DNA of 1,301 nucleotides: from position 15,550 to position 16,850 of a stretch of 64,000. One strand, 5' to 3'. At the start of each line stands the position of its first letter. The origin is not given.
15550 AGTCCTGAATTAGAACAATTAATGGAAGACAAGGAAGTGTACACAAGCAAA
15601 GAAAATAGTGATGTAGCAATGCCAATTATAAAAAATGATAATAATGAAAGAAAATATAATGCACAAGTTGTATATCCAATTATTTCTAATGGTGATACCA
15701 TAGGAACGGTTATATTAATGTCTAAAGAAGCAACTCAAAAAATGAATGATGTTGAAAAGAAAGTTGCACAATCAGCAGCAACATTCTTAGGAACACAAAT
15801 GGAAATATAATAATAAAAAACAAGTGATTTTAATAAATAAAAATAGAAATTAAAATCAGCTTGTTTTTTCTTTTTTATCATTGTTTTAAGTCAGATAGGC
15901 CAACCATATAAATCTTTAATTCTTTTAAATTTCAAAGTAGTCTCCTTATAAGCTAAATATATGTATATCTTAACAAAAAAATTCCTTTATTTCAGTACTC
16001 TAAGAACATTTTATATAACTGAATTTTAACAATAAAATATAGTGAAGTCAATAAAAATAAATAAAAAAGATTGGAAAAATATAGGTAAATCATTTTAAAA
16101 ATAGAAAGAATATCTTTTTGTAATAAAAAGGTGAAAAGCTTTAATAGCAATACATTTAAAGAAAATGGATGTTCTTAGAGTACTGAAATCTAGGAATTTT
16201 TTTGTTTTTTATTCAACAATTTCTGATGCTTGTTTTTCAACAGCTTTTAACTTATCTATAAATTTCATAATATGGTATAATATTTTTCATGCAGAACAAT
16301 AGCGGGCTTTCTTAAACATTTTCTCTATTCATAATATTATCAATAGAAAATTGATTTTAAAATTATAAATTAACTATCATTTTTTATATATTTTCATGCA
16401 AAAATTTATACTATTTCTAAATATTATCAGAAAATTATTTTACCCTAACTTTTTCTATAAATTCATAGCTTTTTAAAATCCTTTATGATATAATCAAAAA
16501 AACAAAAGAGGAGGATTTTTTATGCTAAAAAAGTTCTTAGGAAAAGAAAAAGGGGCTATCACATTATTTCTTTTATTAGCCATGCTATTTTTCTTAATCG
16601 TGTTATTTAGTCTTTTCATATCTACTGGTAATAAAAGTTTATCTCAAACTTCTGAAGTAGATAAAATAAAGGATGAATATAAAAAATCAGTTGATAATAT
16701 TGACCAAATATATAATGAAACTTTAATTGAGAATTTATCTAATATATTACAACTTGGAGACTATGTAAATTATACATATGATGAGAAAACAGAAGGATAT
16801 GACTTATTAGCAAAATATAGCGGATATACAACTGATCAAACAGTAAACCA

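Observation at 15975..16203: Candidate invertible promoter switch upstream of a PilX-like exported protein, currently in the OFF orientation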

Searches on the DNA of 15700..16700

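Call 65: search_rna_families(source=window, start=15700, end=16700, threshold=evalue, max_evalue=1)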
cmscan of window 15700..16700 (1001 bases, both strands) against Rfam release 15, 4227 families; matches with E-value up to 1: 1.
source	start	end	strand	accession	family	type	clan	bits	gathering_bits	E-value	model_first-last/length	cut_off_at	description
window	15814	15870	+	RF00896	mir-787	Gene; miRNA;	-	19.2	57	0.8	1-72/72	no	mir-787 microRNA precursor family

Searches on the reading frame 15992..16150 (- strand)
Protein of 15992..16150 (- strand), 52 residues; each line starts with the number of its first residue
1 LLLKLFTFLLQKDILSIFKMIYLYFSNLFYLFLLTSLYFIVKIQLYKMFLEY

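Call 19: find_encoding_contigs(protein=window:15992-16150:-, flank=3000, max_places=10)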
Protein window:15992-16150:- (52 aa): no gene with exactly this product is on record in the collection.
